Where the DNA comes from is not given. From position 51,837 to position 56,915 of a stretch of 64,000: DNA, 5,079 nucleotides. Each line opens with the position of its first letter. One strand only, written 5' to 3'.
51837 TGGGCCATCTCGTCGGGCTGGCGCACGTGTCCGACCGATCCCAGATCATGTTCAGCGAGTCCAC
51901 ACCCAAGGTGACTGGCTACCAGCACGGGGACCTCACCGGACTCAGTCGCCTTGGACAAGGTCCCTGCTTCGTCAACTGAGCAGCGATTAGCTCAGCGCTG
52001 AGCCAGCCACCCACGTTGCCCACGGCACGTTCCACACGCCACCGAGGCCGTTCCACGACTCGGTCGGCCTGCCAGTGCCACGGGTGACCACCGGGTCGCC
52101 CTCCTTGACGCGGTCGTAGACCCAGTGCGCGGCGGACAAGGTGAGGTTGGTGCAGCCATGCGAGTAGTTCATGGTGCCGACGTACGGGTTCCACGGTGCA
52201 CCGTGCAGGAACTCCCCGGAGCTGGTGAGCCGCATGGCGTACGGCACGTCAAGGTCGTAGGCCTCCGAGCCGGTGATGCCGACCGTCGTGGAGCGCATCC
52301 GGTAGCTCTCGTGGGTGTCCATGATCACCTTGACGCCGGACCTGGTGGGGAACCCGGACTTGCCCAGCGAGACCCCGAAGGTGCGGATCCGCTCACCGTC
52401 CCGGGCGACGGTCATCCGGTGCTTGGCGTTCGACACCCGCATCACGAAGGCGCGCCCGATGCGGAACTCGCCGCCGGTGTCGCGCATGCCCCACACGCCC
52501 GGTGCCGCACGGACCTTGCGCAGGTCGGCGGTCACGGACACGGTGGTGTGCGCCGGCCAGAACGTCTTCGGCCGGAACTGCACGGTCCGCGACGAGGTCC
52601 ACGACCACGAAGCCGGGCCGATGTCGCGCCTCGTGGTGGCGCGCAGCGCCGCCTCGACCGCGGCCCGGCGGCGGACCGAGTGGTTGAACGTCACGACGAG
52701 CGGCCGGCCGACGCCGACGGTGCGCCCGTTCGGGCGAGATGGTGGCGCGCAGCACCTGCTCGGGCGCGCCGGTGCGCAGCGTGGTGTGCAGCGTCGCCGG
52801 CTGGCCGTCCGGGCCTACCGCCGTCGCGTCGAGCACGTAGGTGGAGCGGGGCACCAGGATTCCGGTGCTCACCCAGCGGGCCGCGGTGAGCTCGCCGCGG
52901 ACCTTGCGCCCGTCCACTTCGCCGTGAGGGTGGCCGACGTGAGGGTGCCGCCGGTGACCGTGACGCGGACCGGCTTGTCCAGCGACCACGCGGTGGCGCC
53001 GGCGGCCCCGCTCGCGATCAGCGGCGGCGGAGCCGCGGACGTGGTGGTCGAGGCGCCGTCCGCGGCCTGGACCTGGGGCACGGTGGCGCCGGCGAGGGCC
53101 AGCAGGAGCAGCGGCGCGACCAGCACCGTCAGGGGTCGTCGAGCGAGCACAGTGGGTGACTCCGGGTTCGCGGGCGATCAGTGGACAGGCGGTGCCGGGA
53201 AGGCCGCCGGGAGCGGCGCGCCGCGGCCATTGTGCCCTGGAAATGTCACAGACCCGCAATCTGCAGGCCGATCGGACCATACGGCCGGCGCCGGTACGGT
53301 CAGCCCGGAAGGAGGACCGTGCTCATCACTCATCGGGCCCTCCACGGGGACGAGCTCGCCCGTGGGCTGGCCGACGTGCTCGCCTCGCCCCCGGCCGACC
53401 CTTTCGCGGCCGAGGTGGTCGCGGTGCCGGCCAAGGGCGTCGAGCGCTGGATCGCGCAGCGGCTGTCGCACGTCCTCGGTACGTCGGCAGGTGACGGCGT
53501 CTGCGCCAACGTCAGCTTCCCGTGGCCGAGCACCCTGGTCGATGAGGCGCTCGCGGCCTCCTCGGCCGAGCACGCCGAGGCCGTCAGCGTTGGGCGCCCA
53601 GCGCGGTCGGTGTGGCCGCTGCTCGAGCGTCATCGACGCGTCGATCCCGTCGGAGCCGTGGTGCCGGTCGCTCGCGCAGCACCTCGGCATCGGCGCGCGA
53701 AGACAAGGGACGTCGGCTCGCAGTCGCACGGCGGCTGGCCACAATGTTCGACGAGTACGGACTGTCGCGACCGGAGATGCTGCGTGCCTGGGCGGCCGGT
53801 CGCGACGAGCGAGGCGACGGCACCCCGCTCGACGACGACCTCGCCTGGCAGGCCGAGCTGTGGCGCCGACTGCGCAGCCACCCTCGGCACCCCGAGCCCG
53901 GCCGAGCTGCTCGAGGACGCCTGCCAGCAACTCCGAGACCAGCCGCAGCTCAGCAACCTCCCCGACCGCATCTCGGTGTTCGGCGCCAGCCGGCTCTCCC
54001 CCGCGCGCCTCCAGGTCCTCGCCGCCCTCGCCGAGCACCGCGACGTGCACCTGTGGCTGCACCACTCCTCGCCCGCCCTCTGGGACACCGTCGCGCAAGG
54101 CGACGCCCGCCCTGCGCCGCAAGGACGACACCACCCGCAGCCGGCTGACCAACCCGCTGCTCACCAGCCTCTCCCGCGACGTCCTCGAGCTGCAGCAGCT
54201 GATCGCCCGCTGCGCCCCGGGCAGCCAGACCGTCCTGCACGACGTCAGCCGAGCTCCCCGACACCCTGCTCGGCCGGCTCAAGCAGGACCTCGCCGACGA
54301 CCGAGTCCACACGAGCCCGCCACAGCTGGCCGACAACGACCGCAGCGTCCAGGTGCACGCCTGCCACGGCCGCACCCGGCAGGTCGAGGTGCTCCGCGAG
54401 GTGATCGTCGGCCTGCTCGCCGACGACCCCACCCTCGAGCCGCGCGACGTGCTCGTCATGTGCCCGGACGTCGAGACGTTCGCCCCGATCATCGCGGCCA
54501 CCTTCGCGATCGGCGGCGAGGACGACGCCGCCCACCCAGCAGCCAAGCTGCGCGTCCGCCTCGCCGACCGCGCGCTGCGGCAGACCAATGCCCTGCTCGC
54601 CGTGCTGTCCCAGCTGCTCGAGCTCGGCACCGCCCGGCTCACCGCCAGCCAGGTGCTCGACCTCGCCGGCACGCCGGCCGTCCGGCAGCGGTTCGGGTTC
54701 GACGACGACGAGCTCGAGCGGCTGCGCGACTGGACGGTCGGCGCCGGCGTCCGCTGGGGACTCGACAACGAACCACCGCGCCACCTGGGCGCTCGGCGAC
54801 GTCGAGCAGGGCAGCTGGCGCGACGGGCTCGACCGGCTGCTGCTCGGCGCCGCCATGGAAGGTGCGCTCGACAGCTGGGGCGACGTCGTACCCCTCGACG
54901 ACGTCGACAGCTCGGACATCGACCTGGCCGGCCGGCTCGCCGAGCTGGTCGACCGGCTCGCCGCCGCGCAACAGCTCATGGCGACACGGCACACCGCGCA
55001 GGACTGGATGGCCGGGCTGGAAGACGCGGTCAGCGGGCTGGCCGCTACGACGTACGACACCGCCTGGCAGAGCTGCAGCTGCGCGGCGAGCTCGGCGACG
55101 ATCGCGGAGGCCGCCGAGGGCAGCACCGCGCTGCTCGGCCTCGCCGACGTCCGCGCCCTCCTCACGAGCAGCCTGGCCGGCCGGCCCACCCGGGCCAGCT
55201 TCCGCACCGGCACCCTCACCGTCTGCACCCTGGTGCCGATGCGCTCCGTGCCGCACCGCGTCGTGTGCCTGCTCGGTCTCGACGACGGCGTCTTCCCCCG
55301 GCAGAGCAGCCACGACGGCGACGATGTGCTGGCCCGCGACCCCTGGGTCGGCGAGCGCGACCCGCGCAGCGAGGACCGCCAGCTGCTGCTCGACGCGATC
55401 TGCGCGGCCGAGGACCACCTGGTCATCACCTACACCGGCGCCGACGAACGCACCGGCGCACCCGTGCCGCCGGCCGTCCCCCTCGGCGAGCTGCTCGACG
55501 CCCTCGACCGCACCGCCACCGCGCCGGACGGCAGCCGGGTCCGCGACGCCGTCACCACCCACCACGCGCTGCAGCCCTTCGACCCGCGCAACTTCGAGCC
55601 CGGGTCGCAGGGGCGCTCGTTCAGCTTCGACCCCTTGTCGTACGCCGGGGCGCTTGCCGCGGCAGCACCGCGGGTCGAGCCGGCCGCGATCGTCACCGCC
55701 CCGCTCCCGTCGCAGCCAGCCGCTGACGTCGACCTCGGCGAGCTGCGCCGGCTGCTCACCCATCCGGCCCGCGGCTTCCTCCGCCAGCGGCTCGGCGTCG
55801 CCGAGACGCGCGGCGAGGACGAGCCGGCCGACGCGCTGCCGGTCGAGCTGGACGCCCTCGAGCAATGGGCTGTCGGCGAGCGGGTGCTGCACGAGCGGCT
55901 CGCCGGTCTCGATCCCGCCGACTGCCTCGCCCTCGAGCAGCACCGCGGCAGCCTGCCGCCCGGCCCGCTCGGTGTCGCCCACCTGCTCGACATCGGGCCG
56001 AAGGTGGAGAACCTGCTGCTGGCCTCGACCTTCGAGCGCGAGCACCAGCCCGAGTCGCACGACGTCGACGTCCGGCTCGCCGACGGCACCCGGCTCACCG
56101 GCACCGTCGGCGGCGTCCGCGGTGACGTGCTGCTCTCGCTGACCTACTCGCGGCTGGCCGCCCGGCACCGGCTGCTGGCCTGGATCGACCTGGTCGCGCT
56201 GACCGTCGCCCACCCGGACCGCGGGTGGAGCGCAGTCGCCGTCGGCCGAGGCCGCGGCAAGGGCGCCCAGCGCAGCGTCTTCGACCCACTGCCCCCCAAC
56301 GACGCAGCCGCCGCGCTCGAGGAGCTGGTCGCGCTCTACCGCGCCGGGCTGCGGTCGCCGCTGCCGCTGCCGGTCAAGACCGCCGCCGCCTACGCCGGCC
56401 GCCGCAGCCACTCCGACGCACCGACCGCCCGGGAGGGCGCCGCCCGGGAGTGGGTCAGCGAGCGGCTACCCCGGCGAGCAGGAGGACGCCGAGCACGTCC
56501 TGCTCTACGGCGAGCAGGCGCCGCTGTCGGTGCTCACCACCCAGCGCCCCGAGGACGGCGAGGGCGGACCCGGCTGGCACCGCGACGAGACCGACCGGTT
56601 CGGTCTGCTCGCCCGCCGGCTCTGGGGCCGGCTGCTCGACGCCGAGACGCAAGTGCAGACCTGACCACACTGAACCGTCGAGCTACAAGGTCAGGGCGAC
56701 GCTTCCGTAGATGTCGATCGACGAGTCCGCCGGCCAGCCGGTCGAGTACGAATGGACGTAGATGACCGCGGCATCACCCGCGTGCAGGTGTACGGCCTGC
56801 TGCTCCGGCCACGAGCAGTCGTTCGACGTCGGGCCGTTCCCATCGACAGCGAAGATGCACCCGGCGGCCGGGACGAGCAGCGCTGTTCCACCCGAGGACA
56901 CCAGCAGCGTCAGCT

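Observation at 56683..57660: Collagen-like (Gly-X-Y)31 secreted protein gene inserted antisense between recC and recB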

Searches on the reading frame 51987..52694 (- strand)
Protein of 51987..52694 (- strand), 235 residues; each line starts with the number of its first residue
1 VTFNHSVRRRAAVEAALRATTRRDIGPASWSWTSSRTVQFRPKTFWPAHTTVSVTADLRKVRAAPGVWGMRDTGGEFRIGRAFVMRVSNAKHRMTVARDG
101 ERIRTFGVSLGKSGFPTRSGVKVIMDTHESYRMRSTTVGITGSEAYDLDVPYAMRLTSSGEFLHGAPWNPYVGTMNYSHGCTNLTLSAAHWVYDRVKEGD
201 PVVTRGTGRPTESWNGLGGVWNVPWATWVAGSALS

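Call 7: search_protein_families(library=pfam, proteins=[window:51987-52694:-], max_evalue=0.001)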
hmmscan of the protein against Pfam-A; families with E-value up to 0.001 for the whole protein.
window:51987-52694:- (235 aa): 2 families
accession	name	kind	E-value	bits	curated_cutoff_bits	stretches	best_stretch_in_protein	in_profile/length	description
PF03734.19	YkuD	-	3.9e-19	70.1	23.4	1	86-203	5-145/146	L,D-transpeptidase catalytic domain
PF17964.7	Big_10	-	5.9e-13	49.8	22.9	1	1-61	104-163/164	Bacterial Ig domain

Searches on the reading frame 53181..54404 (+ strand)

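Call 7: search_protein_families(library=pfam, proteins=[window:53181-54404:+], max_evalue=0.001)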
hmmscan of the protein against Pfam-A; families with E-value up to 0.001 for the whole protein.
window:53181-54404:+ (407 aa): 1 family
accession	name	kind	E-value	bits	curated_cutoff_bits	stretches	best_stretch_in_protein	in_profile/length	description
PF04257.20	Exonuc_V_gamma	-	9.2e-31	107.6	25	2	239-310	181-254/314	Exodeoxyribonuclease V, gamma subunit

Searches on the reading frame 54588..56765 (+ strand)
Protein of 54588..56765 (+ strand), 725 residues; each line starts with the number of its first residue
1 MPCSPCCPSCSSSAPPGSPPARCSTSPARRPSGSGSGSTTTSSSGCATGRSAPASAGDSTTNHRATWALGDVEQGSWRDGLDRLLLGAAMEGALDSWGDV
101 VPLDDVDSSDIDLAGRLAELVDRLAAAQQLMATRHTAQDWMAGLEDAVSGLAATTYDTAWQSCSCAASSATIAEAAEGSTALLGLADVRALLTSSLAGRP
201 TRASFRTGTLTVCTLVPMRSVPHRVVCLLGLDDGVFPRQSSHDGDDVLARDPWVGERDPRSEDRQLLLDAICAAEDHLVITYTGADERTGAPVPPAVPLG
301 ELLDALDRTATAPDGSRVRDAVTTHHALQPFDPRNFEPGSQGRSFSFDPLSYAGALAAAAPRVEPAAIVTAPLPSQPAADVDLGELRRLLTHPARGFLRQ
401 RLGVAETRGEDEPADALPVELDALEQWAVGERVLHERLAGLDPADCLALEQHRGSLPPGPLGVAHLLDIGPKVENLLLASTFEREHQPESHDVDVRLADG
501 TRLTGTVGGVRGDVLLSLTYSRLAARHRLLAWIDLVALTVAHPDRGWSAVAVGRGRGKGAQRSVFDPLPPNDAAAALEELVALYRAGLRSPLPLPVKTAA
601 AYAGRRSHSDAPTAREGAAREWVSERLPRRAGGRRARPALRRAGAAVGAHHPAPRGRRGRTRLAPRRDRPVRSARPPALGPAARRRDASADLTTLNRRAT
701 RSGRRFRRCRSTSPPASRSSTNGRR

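Call 7: search_protein_families(library=pfam, proteins=[window:54588-56765:+], max_evalue=0.001)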
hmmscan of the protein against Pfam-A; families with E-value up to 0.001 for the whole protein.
window:54588-56765:+ (725 aa): 1 family
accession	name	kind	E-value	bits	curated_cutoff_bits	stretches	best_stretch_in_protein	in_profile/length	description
PF17946.7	RecC_C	-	8.5e-52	176.4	22.6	1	379-605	2-200/202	RecC C-terminal domain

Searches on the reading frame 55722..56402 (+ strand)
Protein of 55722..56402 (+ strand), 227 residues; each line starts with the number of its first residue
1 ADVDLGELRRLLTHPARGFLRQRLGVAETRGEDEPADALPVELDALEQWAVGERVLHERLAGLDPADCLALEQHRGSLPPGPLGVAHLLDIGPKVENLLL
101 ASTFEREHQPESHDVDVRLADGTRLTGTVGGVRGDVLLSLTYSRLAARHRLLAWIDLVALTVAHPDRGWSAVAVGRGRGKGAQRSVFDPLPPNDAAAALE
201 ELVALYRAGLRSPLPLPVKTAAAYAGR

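Call 13: find_related_loci(query=window:55722-56402:+, collection=genome_contigs, flank=10000)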
Query window:55722-56402:+ (227 aa) in genome_contigs; peptide patterns used: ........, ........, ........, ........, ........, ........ (x = any residue, [..] = any of these).
599 stretches matched a pattern (row limit reached: there are more); 31 encode a relative of the query (tblastn E <= 1e-3); 31 distinct loci.
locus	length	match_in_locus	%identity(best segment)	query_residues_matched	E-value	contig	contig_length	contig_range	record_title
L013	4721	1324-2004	85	2-227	3e-120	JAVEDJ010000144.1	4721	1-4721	MAG: Actinomycetota bacterium isolate BP_174 scaffold_1347832, whole genome shotgun sequence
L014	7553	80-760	86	1-227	2e-118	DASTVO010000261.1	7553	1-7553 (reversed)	MAG TPA_asm: Actinomycetes bacterium isolate SMAG_U2361 k141_169430, whole genome shotgun sequence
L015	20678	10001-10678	83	2-227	4e-111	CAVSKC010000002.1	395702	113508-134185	MAG: uncultured Actinomycetota bacterium isolate MFD09212.bin.2.128 genome assembly, contig: contig_10223, whole genome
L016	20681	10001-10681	83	1-227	3e-107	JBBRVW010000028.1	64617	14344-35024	MAG: Actinomycetes bacterium isolate La3_metabat2.260 La3_metabat2.260_K_1105349_L_64617_cov_29.1468, whole genome shotg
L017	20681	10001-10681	83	1-227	3e-106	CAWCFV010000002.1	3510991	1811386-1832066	MAG: uncultured Actinomycetota bacterium isolate MFD01275.bin.1.13 genome assembly, contig: contig_4931, whole genome sh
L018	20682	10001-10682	86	1-227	2e-104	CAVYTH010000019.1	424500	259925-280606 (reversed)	MAG: uncultured Actinomycetota bacterium isolate MFD05567.bin.2.111 genome assembly, contig: contig_63622, whole genome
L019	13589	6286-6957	76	1-225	1e-100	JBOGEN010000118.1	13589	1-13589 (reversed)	MAG: Actinomycetes bacterium isolate SC-S_metawrap_bin.74 k127_6133760, whole genome shotgun sequence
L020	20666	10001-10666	69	3-225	9e-93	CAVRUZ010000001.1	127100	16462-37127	MAG: uncultured Actinomycetota bacterium isolate MFD02840.bin.1.231 genome assembly, contig: contig_139596, whole genome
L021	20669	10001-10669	73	2-225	3e-86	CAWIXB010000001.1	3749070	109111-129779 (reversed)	MAG: uncultured Actinomycetota bacterium isolate MFD04935.bin.1.3 genome assembly, contig: contig_2055, whole genome sho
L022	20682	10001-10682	87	1-227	8e-97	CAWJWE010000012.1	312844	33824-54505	MAG: uncultured Actinomycetota bacterium isolate MFD09206.bin.2.168 genome assembly, contig: contig_5398, whole genome s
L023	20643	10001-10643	84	14-227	7e-82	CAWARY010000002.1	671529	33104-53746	MAG: uncultured Actinomycetota bacterium isolate MFD02581.bin.1.161 genome assembly, contig: contig_10351, whole genome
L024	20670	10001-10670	86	1-223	2e-97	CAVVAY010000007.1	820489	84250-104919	MAG: uncultured Actinomycetota bacterium isolate MFD04212.bin.1.215 genome assembly, contig: contig_5452, whole genome s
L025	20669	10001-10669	49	2-225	2e-54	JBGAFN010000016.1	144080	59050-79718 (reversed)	MAG: Marmoricola sp. isolate MAG_AAO_H125.60 AAOH125-60_opera_contig_503, whole genome shotgun sequence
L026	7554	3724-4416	48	3-225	2e-52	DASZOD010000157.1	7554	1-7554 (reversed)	MAG TPA_asm: Egibacteraceae bacterium isolate SMAG_U5935 k141_173904, whole genome shotgun sequence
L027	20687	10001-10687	47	1-227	9e-50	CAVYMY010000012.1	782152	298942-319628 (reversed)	MAG: uncultured Actinomycetota bacterium isolate MFD04935.bin.1.153 genome assembly, contig: contig_7727, whole genome s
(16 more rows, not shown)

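Call 69: search_protein_families(library=pfam, proteins=[L015:11138-11659:-, L015:11740-12285:+, L016:11102-11887:-, L016:12779-13066:+, L016:13063-13341:+, L017:11324-11938:-, L017:12009-12494:+, L017:13337-14293:-, L023:12537-14123:+, L014:3247-4635:+], max_evalue=0.001)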
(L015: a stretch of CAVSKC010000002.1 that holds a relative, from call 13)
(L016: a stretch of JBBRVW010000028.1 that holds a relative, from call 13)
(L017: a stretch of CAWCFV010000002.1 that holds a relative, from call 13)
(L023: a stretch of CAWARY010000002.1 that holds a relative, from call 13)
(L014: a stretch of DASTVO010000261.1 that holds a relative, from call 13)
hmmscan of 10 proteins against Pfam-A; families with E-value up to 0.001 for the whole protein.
L015:11138-11659:- (173 aa): 4 families
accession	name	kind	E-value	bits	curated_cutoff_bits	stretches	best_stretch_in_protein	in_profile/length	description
PF01243.27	PNPOx_N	-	2.6e-17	63.8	28.1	1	21-124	3-95/120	Pyridoxamine 5'-phosphate oxidase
PF12900.13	Pyridox_ox_2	-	4.2e-07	30.5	27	1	21-127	3-113/140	Pyridoxamine 5'-phosphate oxidase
PF13480.13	Acetyltransf_6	-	0.00013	22.6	22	0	103-155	23-78/143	Acetyltransferase (GNAT) domain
PF16242.11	Pyrid_ox_like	-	0.00082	19.4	28.8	0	22-122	5-102/149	Pyridoxamine 5'-phosphate oxidase like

L015:11740-12285:+ (181 aa): 1 family
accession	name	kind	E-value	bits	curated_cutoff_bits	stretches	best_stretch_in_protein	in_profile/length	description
PF01872.23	RibD_C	-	2.3e-20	73.7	24.1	1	4-172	3-196/197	RibD C-terminal domain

L016:11102-11887:- (261 aa): 1 family
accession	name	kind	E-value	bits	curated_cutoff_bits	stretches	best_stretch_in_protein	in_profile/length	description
PF11716.13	MDMPI_N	-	3.1e-12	47.8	24.2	1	30-175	4-140/140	Mycothiol maleylpyruvate isomerase N-terminal domain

L016:12779-13066:+ (95 aa): 1 family
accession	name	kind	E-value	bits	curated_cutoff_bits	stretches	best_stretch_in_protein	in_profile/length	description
PF02604.26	PhdYeFM_antitox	-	1.2e-17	63.8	29.8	1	3-73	1-71/74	Antitoxin Phd_YefM, type II toxin-antitoxin system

L016:13063-13341:+ (92 aa): 1 family
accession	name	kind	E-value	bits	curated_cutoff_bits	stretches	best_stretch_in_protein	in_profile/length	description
PF05016.21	ParE_toxin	-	0.00017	22.5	23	1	35-87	35-86/89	ParE toxin of type II toxin-antitoxin system, parDE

L017:11324-11938:- (204 aa): 0 families

L017:12009-12494:+ (161 aa): 3 families
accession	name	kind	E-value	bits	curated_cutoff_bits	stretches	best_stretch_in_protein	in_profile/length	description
PF13474.12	SnoaL_3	-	7.3e-11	42.9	22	1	45-152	10-116/121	SnoaL-like domain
PF14534.12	DUF4440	-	4.6e-10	40.3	25.2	1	81-147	41-107/107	Domain of unknown function (DUF4440)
PF12680.13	SnoaL_2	-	0.00021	22.3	27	1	65-146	24-100/102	SnoaL-like domain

L017:13337-14293:- (318 aa): 2 families
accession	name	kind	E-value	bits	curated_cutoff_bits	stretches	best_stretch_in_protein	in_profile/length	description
PF19583.5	ODP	-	6.9e-10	39.6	27.2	1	82-272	2-194/194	ODP family beta lactamase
PF00753.33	Lactamase_B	-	0.00062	20.2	22.7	1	86-228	9-161/196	Metallo-beta-lactamase superfamily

L023:12537-14123:+ (528 aa): 3 families
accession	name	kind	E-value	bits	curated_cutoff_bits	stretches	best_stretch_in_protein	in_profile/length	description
PF08281.18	Sigma70_r4_2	-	5e-15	55.3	25.7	1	105-156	3-54/54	Sigma-70, region 4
PF04545.22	Sigma70_r4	-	6.3e-13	48.5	24.1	1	109-157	1-49/50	Sigma-70, region 4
PF04542.20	Sigma70_r2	-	1.7e-06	28.1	24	1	17-76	8-69/71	Sigma-70 region 2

L014:3247-4635:+ (462 aa): 2 families
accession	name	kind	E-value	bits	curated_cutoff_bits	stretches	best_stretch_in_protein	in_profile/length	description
PF13229.12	Beta_helix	-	1.1e-22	80.8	25.9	3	305-424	46-156/158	Right handed beta helix region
PF05048.19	NosD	-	3e-21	76.3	23.6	3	247-361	47-158/212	Periplasmic copper-binding protein (NosD)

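Call 70: search_protein_families(library=padloc, proteins=[L023:15922-16977:+, L016:13063-13341:+, L014:1697-2413:+], max_evalue=0.001)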
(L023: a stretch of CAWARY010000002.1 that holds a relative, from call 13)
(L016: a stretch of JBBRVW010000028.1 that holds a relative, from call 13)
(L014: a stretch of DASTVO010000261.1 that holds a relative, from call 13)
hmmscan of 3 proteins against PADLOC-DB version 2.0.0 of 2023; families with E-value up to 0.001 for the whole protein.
L023:15922-16977:+ (351 aa): 0 families

L016:13063-13341:+ (92 aa): 0 families

L014:1697-2413:+ (238 aa): 0 families
